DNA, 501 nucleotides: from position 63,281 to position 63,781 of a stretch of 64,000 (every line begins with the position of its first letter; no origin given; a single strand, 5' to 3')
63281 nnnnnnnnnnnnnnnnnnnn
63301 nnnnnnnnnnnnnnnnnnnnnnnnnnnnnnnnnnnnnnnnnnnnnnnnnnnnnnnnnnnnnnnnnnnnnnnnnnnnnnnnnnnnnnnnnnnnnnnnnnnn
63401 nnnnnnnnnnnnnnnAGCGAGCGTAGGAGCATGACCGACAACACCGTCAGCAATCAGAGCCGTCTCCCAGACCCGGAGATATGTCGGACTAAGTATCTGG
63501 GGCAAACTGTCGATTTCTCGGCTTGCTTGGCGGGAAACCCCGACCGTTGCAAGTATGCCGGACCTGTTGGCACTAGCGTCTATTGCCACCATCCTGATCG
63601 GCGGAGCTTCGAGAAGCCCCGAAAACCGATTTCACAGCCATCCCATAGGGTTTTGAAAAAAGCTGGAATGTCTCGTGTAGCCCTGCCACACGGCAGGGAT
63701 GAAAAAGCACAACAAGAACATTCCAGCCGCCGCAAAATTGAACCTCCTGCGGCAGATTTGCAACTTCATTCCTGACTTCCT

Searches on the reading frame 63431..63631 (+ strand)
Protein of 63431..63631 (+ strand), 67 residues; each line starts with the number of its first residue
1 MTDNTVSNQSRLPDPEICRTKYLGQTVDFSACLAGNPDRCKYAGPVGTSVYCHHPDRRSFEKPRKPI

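Call 14: search_solved_structures(query=A3, max_evalue=10, show_alignments=3)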
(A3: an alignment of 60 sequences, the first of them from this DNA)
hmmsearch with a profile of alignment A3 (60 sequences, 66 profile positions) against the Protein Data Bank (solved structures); distinct sequences matched with E-value up to 10: 1.
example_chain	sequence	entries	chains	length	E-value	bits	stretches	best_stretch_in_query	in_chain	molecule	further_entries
8kes_E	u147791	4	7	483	0.15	14.8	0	34-57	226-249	Endoplasmic reticulum lectin 1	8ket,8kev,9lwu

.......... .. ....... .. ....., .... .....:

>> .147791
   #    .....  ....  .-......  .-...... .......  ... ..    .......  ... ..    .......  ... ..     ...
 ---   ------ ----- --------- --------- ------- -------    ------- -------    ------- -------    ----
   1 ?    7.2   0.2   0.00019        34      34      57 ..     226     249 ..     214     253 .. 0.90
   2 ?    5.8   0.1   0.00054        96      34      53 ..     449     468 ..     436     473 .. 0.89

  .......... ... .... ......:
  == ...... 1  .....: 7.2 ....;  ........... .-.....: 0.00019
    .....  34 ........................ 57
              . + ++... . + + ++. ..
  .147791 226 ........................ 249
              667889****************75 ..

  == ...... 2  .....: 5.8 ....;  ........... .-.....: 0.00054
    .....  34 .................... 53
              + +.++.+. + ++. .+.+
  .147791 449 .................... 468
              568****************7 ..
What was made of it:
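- On Any solved structure: The best profile hit against PDB sequences has E = 0.15 and is spurious (call 14).
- Tried and rejected: Only a spurious E = 0.15 hit to ER lectin 1 (call 14).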

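Call 15: find_related_loci(query=A3, collection=genome_contigs, flank=6000)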
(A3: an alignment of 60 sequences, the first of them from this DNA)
Query A3 (67 aa) in genome_contigs; peptide patterns used: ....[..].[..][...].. (x = any residue, [..] = any of these).
54 stretches matched a pattern; 38 encode a relative of the query (tblastn E <= 1e-3); 38 distinct loci.
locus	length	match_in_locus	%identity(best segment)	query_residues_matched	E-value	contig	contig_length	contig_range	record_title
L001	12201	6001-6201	67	1-67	6e-28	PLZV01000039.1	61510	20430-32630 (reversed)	MAG: Verrucomicrobia bacterium isolate palsa_1439 73.20120700_P3D.107_contig_5236, whole genome shotgun sequence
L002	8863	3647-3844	62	1-66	3e-26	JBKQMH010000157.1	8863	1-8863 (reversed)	MAG: Verrucomicrobiia bacterium isolate CRr3G3H3I__bin_98 CRr3G3H3I_000000236131, whole genome shotgun sequence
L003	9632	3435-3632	62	1-66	1e-25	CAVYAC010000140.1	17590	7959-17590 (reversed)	MAG: uncultured Verrucomicrobiae bacterium isolate MFD01223.bin.2.30 genome assembly, contig: contig_92524, whole genome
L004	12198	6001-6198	65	1-66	2e-25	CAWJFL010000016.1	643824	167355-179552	MAG: uncultured Verrucomicrobiae bacterium isolate MFD09222.bin.2.60 genome assembly, contig: contig_67827, whole genome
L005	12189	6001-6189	63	1-63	2e-25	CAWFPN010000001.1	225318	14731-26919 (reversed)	MAG: uncultured Verrucomicrobiae bacterium isolate MFD01689.bin.2.73 genome assembly, contig: contig_21482, whole genome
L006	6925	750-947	65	1-66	6e-25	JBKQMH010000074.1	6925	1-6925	MAG: Verrucomicrobiia bacterium isolate CRr3G3H3I__bin_98 CRr3G3H3I_000000108024, whole genome shotgun sequence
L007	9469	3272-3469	64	1-66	7e-25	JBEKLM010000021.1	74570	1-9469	MAG: Verrucomicrobiia bacterium isolate SPRUCE 370 SPRUCE_370_21, whole genome shotgun sequence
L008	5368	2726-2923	56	1-66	1e-24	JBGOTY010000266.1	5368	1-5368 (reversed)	MAG: Verrucomicrobiia bacterium isolate OBJ_0618_7090110_151 k141_737011_length_5368_cov_12.2160, whole genome shotgun s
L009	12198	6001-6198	65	1-66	1e-24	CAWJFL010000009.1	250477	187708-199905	MAG: uncultured Verrucomicrobiae bacterium isolate MFD09222.bin.2.60 genome assembly, contig: contig_67819, whole genome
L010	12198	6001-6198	61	1-66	1e-24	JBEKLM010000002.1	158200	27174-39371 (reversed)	MAG: Verrucomicrobiia bacterium isolate SPRUCE 370 SPRUCE_370_2, whole genome shotgun sequence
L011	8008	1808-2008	60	1-67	2e-24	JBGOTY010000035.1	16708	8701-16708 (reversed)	MAG: Verrucomicrobiia bacterium isolate OBJ_0618_7090110_151 k141_10853452_length_16708_cov_49.9718, whole genome shotgu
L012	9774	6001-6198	59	2-67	3e-24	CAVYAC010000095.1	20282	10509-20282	MAG: uncultured Verrucomicrobiae bacterium isolate MFD01223.bin.2.30 genome assembly, contig: contig_4267, whole genome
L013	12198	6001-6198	62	1-66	2e-23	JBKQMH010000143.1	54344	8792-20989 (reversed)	MAG: Verrucomicrobiia bacterium isolate CRr3G3H3I__bin_98 CRr3G3H3I_000000216593, whole genome shotgun sequence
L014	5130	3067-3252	63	1-62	2e-23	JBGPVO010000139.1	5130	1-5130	MAG: Verrucomicrobiia bacterium isolate OBJ1_062018_110_14 k141_2814844_length_5130_cov_9.9765, whole genome shotgun seq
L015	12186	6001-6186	65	1-62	2e-23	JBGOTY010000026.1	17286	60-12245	MAG: Verrucomicrobiia bacterium isolate OBJ_0618_7090110_151 k141_11571727_length_17286_cov_12.5493, whole genome shotgu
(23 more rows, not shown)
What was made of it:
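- All 38 genome loci come from Verrucomicrobiia MAGs (call 15).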

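Call 21: predict_structure(alignment_id=A3)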
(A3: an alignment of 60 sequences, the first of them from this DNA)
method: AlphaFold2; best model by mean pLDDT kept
length: 67 residues; sequences in the alignment: 60
mean_pLDDT: 60.4   pTM: 0.38
mean pLDDT of the five models: 60.4, 59.4, 58.1, 57.9, 51.8
residues with pLDDT >= 90: 0; 70-90: 22; 50-70: 26; < 50: 19
segments of 3 or more residues with pLDDT < 50: 1-11, 62-67
pLDDT, mean of each block of 10 residues (from residue 1): 40 58 66 72 76 61 46
secondary structure, 60 per line:
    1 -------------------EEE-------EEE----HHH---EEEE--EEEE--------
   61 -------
elements in order: E20-22 E30-32 E43-46 E49-52

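Call 28: fold_search(model_id=the predicted structure, library=pdb)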
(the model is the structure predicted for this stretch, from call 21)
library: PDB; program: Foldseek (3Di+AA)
matches with E <= 10: 18; with E <= 0.001: 0
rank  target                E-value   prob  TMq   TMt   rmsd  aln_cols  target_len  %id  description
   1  6hhk_A                3.2e+00  0.05  0.23  0.11   7.5        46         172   17  Structure of gp105 of Listeria bacteriophage A511 (released 2019-01-23)
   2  6hhk_B                4.7e+00  0.04  0.23  0.11   7.6        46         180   17  Structure of gp105 of Listeria bacteriophage A511 (released 2019-01-23)
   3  2dog_MODEL_1_A        5.1e+00  0.08  0.35  0.29   3.7        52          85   12  Solution structure of the N-terminal domain of RimM from Thermus thermophilus HB8 (released 2007-04-17)
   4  5y4s_B                5.1e+00  0.02  0.24  0.08   3.3        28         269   25  Structure of a methyltransferase complex (released 2017-11-29)
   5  9m1m_E                6.6e+00  0.03  0.27  0.06   8.5        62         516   16  Cryo-EM structure of the TBC-DEC-Arl2-alpha-beta-tubulin complex with GDP-AlFx (released 2025-10-22)
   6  6ncm_B                6.6e+00  0.01  0.15  0.13   3.7        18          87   33  Crystal structure of the human FOXN3 DNA binding domain in complex with a forkhead-like (FHL) DNA sequence (released 2019-02-27)
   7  3a1p_A                7.5e+00  0.07  0.36  0.18   3.5        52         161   12  Structure of Ribosome maturation protein RimM and Ribosomal protein S19 (released 2010-04-21)
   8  5y4r_A                7.5e+00  0.02  0.23  0.07   3.0        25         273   28  Structure of a methyltransferase complex (released 2017-11-29)
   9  5xlx_A                7.5e+00  0.01  0.24  0.10   3.3        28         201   28  Crystal structure of the C-terminal domain of CheR1 containing SAH (released 2017-08-23)
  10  5ngm_Ab               7.5e+00  0.01  0.19  0.08   3.4        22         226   23  2.9S structure of the 70S ribosome composing the S. aureus 100S complex (released 2017-10-04)
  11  5y4s_D                8.1e+00  0.01  0.22  0.07   3.1        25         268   28  Structure of a methyltransferase complex (released 2017-11-29)
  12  6skf_Av               8.6e+00  0.01  0.21  0.12  14.2        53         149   15  Cryo-EM Structure of T. kodakarensis 70S ribosome (released 2020-07-29)
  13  4g4k_A                9.8e+00  0.02  0.23  0.18   7.6        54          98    7  Structure of the Staphylococcus aureus AgrA LytTR Domain (released 2012-12-19)
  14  2if7_D                9.8e+00  0.01  0.21  0.09   9.3        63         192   13  Crystal Structure of NTB-A (released 2006-10-17)
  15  9kzx_ST               9.8e+00  0.01  0.22  0.13  14.5        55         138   11  Cryo-EM structure of the HCV IRES-dependently initiated CMV-stalled 80S ribosome (rotated state) in complexed with eI (released 2025-12-03)
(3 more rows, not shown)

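Call 34: search_protein_representatives(alignment_id=A3)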
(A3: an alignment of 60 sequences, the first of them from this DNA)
Query: 60 sequences, 66 profile positions. Proteins with E-value up to 0.001 (for the whole library): 912; up to 1e-10: 150; up to 1e-30: 2. The best 150 are listed.
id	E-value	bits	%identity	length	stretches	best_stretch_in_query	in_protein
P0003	1.7e-52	190.9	-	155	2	1-63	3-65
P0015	5.6e-32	125.1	-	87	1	1-64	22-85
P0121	8.3e-30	118.2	-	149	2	2-65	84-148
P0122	2.1e-29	116.9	-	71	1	1-66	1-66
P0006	2.9e-29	116.4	-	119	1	1-66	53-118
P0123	1.4e-28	114.3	-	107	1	1-64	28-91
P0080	4.3e-28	112.7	-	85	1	1-64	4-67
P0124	5.3e-28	112.4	-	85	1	2-66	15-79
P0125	7.9e-28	111.8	-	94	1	1-64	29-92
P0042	9.4e-28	111.6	-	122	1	2-64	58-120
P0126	1.3e-27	111.1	-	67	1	1-66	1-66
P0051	2.0e-27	110.5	-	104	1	1-65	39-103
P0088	2.4e-27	110.3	-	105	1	2-65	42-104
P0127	7.2e-27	108.8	-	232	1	3-65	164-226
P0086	8.7e-27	108.5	-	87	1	2-63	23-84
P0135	3.1e-24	100.3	-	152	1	1-62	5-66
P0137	3.0e-22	94.0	-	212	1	1-65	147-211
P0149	4.2e-18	80.7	-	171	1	3-64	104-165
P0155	1.4e-16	75.8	-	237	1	11-65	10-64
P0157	4.8e-16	74.1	-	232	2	4-35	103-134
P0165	4.2e-15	71.1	-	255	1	9-63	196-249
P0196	1.1e-12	63.3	-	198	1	9-59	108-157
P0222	1.4e-11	59.8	-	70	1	7-59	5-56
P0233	4.0e-11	58.3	-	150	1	24-64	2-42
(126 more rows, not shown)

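Call 36: search_protein_families(library=pfam, proteins=[P0127, P0155, P0135, P0137, P0149, P0157, P0165, P0196, P0233], max_evalue=0.01)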
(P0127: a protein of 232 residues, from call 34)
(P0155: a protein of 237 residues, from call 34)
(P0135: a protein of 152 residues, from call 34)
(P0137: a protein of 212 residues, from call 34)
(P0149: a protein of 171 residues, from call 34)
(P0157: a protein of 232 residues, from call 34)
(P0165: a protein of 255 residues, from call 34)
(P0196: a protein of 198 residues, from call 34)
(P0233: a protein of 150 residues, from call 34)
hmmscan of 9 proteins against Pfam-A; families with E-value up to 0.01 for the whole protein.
P0127 (232 aa): 1 family
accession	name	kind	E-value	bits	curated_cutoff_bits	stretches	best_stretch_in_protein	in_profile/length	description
PF00072.30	Response_reg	-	1e-19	71.2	30.2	1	12-122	1-110/111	Response regulator receiver domain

P0155 (237 aa): 2 families
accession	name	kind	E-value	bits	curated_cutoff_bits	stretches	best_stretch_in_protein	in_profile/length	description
PF00072.30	Response_reg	-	3.4e-21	75.9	30.2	1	104-215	1-110/111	Response regulator receiver domain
PF23198.2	PDE8A_N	-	0.0095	16.3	29.6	0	110-182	19-90/147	PDE8A-like, N-terminal domain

P0135 (152 aa): 0 families

P0137 (212 aa): 1 family
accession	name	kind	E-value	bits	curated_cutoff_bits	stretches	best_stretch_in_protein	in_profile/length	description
PF00641.23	Zn_ribbon_RanBP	-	0.007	16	27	1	113-132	6-25/30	Zn-finger in Ran binding protein and others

P0149 (171 aa): 0 families

P0157 (232 aa): 0 families

P0165 (255 aa): 0 families

P0196 (198 aa): 0 families

P0233 (150 aa): 0 families

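Call 41: find_homologous_proteins(query=A4, max_evalue=0.001)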
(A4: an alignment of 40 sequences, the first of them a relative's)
Query A4 (40 sequences) (66 aa, profile of the alignment): 36 proteins with E <= 0.001 among 168 candidates.
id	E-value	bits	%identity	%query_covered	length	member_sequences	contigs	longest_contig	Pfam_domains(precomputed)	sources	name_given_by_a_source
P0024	1.7e-22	97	49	91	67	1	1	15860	-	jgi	jgi:hypothetical protein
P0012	1.1e-21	94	47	91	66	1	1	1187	-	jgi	jgi:hypothetical protein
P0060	9.1e-21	91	47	91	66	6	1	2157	-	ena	-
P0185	1.8e-20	90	35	85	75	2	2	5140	-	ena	-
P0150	1.2e-19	87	100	100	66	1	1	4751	-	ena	-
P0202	1.2e-19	87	36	88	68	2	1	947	-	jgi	jgi:hypothetical protein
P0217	4.4e-19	86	34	88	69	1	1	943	-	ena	-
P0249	1.0e-18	84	44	79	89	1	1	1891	-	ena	-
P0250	1.4e-18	84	37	80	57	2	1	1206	-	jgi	-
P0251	1.6e-18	84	45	89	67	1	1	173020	-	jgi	jgi:hypothetical protein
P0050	1.6e-18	84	46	82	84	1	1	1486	-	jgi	jgi:hypothetical protein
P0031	2.4e-18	83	48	91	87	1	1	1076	-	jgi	-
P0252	3.4e-18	83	43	73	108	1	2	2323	-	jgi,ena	-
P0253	4.6e-18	82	45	71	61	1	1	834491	-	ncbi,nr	ncbi:MAG: hypothetical protein HZC54_12080 [Verrucomicrobia bacterium]|nr:hypothetical protein [Verr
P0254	4.7e-18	82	41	73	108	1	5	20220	-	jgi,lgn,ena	jgi:hypothetical protein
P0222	2.3e-16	77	38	71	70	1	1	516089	-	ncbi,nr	ncbi:MAG: hypothetical protein HZC54_21275 [Verrucomicrobia bacterium]|nr:hypothetical protein [Verr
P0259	3.7e-16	76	39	80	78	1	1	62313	-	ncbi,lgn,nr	ncbi:MAG: hypothetical protein NT105_18115 [Verrucomicrobia bacterium]|nr:hypothetical protein [Verr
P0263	2.9e-13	67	35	83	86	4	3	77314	-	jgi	jgi:hypothetical protein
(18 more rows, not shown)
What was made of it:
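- On WhiB-like (Wbl): All hosts are Verrucomicrobia (calls 15, 41).
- Distant members are also from Verrucomicrobia (call 41).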

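Call 42: find_encoding_contigs(protein=P0253, flank=5000, max_places=3)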
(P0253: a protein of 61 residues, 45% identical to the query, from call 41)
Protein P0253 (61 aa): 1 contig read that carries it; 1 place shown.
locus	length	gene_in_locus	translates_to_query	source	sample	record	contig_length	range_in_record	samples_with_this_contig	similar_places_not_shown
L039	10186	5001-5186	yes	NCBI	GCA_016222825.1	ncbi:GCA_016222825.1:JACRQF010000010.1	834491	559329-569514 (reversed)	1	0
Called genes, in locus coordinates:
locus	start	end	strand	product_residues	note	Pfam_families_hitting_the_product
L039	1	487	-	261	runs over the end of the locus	PF13557:Phenol_MetA_deg (faint)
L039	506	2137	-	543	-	PF00072:Response_reg, PF08448:PAS_4, PF13426:PAS_9 (weak), PF07228:SpoIIE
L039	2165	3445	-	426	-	PF02403:Seryl_tRNA_N, PF00587:tRNA-synt_2b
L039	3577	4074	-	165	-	-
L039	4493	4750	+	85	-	-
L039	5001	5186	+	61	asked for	-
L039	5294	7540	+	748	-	PF01627:Hpt, PF02518:HATPase_c, PF01584:CheW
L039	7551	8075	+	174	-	PF01584:CheW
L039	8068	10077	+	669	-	PF00015:MCPsignal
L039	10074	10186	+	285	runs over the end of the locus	PF03705:CheR_N, PF01739:CheR, PF08242:Methyltransf_12 (faint), PF13649:Methyltransf_25 (faint), PF08241:Methyltransf_11 (weak)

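Call 43: find_encoding_contigs(protein=P0222, flank=5000, max_places=3)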
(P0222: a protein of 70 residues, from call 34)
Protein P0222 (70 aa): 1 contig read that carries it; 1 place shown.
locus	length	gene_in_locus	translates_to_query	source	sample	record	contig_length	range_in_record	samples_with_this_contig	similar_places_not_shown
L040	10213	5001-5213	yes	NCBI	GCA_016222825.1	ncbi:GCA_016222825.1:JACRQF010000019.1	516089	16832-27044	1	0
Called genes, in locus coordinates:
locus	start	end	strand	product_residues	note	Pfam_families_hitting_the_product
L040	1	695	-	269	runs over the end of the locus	PF03781:FGE-sulfatase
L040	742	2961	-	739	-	-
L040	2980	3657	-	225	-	PF14522:Cytochrome_C7 (faint), PF14537:Cytochrom_c3_2 (faint), PF22113:Mtrc-MtrF_II-IV_dom (faint), PF09699:Paired_CXXCH_1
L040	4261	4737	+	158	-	PF01814:Hemerythrin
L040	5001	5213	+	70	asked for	-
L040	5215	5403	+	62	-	-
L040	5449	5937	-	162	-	-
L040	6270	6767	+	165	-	PF00072:Response_reg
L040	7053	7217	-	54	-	-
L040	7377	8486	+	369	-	PF00512:HisKA, PF02518:HATPase_c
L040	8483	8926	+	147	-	PF00072:Response_reg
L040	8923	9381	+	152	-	PF00072:Response_reg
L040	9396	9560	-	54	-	-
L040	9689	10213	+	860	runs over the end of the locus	PF00989:PAS, PF08448:PAS_4, PF13426:PAS_9, PF00989:PAS, PF08448:PAS_4, PF13426:PAS_9, PF01590:GAF, PF13185:GAF_2, +4 more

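Call 44: find_encoding_contigs(protein=P0251, flank=5000, max_places=3)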
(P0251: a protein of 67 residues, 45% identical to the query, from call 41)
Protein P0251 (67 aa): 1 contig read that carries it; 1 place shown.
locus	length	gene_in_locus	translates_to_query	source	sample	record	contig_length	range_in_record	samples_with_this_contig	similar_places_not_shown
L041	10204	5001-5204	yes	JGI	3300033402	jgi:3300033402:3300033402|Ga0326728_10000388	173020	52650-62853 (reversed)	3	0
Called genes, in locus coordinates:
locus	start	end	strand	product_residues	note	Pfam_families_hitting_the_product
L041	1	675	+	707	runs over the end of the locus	PF00654:Voltage_CLC, PF00571:CBS (faint), PF02080:TrkA_C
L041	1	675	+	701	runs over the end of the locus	PF00654:Voltage_CLC, PF00571:CBS (faint), PF02080:TrkA_C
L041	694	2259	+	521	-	PF00493:MCM (weak), PF00004:AAA, PF07724:AAA_2, PF10431:ClpB_D2-small (faint)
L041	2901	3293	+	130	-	-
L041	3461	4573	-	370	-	PF13377:Peripla_BP_3, PF12833:HTH_18, PF00165:HTH_AraC (weak)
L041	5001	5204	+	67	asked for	-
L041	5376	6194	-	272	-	-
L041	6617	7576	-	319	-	PF02265:S1-P1_nuclease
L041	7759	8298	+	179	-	PF04366:Ysc84 (weak)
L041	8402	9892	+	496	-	PF02310:B12-binding, PF04055:Radical_SAM, PF13311:DUF4080 (weak)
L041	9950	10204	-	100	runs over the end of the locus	-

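Call 45: find_encoding_contigs(protein=P0259, flank=5000, max_places=3)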
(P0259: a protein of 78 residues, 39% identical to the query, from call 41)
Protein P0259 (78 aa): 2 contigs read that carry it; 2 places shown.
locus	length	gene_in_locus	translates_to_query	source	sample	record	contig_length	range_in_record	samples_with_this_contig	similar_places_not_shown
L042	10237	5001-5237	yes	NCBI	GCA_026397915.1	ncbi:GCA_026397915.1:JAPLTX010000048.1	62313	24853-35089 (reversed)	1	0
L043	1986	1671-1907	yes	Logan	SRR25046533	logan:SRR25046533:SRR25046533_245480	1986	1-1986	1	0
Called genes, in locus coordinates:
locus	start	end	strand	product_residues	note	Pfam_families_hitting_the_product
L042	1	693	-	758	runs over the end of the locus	PF05227:CHASE3, PF08447:PAS_3, PF00989:PAS, PF08448:PAS_4, PF13426:PAS_9, PF00989:PAS (weak), PF08448:PAS_4, PF13426:PAS_9, +1 more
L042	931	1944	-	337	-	-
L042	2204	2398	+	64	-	PF04964:Flp_Fap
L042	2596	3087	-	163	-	-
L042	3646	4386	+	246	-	-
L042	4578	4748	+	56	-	-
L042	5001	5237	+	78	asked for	-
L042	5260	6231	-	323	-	PF13354:Beta-lactamase2, PF00768:Peptidase_S11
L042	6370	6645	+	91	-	PF11154:DUF2934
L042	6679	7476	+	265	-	PF02522:Antibiotic_NAT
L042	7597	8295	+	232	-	PF01040:UbiA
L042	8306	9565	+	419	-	PF01663:Phosphodiest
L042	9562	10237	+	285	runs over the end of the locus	PF01261:AP_endonuc_2, PF03786:UxuA (weak)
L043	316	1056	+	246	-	-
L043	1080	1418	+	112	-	-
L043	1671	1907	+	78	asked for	-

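Call 46: find_encoding_contigs(protein=P0263, flank=5000, max_places=3)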
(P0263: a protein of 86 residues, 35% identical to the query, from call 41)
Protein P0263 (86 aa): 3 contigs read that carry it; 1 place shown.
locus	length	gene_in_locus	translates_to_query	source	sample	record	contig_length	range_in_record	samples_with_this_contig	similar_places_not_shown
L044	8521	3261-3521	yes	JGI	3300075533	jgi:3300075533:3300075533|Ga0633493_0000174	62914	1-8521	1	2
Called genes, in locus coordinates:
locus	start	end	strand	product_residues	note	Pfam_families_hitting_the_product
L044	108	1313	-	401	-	PF00078:RVT_1, PF08388:GIIM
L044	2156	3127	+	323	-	PF01073:3Beta_HSD, PF01370:Epimerase, PF02719:Polysacc_synt_2, PF04321:RmlD_sub_bind, PF05368:NmrA, PF07993:NAD_binding_4 (faint), PF13460:NAD_binding_10 (weak), PF16363:GDP_Man_Dehyd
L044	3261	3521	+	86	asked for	-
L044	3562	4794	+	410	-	PF00072:Response_reg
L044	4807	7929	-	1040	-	PF00873:ACR_tran, PF03176:MMPL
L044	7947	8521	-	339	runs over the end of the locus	-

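Call 57: search_protein_families(library=padloc, proteins=[window:63431-63631:+], max_evalue=1)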
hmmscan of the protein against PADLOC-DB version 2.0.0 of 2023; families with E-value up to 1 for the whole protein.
seq(67 aa): 0 families

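Call 58: search_protein_families(library=phrogs, proteins=[window:63431-63631:+], max_evalue=1)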
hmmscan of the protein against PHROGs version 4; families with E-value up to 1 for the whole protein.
seq(67 aa): 0 families

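Call 63: find_related_loci(query=A3, collection=metagenome_contigs, flank=6000)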
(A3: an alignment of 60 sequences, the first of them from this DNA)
Query A3 (67 aa) in metagenome_contigs; peptide patterns used: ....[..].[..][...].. (x = any residue, [..] = any of these).
157 stretches matched a pattern; 116 encode a relative of the query (tblastn E <= 1e-3); the best 80 are kept; 80 distinct loci.
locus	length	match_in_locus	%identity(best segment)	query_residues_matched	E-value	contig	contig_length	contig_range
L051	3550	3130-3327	62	1-66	3e-26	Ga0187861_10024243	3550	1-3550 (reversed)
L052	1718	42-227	69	1-62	4e-26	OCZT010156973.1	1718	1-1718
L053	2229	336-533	65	1-66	5e-26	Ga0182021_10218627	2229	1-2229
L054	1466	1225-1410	69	1-62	3e-26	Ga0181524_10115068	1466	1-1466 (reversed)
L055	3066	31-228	62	1-66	5e-26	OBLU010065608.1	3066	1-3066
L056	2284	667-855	67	1-63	6e-26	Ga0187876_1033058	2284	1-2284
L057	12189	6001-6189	67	1-63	1e-25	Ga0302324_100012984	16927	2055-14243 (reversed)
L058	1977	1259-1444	65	1-62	2e-25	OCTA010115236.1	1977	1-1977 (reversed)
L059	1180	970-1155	69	1-62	9e-26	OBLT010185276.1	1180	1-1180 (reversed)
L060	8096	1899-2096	64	1-66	7e-25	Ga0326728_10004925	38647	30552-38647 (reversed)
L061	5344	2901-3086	63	1-62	8e-25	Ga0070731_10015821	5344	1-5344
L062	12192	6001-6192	63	1-64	1e-24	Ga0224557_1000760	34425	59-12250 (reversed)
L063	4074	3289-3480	63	1-64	1e-24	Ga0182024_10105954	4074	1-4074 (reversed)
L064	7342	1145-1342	61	1-66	1e-24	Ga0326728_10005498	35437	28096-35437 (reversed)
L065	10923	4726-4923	61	1-66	1e-24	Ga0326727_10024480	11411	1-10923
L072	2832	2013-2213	58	1-67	8e-24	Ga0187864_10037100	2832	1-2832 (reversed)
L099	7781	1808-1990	57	2-62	4e-22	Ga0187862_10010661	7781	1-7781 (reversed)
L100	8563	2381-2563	57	2-62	4e-22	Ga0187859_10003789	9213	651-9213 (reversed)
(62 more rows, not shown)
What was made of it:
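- Habitat in peat and bog with redox gradients (calls 15, 63).
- Tried and rejected: A3 worked (call 63).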

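Call 91: search_dna_similar(query=window:63431-63631:+, collection=plasmids, mode=protein, max_evalue=0.01)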
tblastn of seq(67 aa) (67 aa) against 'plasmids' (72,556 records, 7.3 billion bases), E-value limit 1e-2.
No match.

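Call 92: search_dna_similar(query=window:63431-63631:+, collection=phages, mode=protein, max_evalue=0.01)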
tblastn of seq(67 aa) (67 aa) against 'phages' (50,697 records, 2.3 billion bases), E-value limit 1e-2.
No match.
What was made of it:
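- Tried and rejected: Plasmid and phage collections by tblastn: no match (calls 91, 92).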

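Call 107: find_encoding_contigs(protein=P0155, flank=5000, max_places=2)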
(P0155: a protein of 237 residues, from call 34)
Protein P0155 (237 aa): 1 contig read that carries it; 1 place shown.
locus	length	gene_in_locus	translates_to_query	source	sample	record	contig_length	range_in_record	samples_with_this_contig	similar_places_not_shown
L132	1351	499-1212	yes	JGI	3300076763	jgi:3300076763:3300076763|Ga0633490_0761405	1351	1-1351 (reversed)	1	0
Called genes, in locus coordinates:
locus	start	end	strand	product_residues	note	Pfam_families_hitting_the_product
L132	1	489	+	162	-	?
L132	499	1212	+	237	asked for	PF00072:Response_reg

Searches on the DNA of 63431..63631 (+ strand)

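Call 53: search_rna_families(sources=[L003, L004, L010, L013, L017, L021, L023, L031, L033], threshold=gathering)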
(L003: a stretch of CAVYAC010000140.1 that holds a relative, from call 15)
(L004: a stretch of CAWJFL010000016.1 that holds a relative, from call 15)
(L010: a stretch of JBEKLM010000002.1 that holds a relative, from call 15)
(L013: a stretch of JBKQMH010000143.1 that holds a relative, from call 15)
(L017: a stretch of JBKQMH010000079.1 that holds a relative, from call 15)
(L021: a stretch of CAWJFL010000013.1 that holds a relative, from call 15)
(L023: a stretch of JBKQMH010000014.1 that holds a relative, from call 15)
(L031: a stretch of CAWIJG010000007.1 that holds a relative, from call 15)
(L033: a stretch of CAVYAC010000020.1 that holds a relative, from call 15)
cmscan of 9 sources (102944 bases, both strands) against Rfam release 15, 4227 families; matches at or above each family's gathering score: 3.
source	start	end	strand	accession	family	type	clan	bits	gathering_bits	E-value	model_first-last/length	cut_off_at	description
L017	1549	1622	-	RF00005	tRNA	Gene; tRNA;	CL00001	70.6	29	3.5e-13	1-71/71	no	tRNA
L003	4781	4854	+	RF00005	tRNA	Gene; tRNA;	CL00001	45.8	29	2.3e-06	1-71/71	no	tRNA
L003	4662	4756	+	RF00005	tRNA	Gene; tRNA;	CL00001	44.7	29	4.7e-06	1-71/71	no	tRNA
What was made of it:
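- Tried and rejected: The ~72-nt conserved leader found before some members and before GloVer genes has no Rfam hit (call 53).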
